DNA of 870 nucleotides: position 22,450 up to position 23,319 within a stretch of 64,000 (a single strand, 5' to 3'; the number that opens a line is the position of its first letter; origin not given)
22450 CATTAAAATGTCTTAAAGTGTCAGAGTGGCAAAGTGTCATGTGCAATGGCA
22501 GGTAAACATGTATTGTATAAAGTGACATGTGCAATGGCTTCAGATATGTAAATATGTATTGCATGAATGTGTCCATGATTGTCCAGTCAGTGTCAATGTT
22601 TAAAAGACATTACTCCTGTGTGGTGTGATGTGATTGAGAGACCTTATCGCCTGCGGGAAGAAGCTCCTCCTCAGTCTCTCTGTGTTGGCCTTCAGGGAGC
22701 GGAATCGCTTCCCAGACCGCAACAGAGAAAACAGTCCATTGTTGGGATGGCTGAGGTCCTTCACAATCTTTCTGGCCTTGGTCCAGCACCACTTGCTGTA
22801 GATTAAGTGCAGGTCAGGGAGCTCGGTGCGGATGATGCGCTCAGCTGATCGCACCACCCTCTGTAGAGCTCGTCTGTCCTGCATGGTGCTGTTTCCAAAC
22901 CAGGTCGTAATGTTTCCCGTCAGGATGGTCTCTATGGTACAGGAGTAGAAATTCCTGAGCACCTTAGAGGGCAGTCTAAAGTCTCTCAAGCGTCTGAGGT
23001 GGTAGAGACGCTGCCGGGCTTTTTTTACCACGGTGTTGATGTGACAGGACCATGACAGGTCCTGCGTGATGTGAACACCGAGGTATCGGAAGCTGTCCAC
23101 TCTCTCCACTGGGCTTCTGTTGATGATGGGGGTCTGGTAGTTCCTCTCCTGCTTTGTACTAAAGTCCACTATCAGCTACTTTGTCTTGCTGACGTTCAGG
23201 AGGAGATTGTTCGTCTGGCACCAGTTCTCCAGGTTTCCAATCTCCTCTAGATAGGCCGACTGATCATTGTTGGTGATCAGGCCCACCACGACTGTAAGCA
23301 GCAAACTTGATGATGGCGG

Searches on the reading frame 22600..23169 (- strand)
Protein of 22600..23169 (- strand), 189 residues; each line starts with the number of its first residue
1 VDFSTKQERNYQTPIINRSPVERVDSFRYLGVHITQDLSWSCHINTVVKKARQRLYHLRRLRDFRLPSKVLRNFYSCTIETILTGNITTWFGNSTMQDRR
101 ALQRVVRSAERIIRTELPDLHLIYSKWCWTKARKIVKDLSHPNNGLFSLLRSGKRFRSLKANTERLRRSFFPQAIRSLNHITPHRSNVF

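Call 49: search_protein_families(library=pfam, proteins=[window:22600-23169:-], max_evalue=0.00001)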
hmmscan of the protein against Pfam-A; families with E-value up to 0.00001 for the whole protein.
window:22600-23169:- (189 aa): 1 family
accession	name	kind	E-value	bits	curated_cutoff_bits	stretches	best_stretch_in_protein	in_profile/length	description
PF09004.15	ALKBH8_N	-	7.6e-11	41.9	21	1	40-81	1-42/42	Alkylated DNA repair protein alkB homolog 8, N-terminal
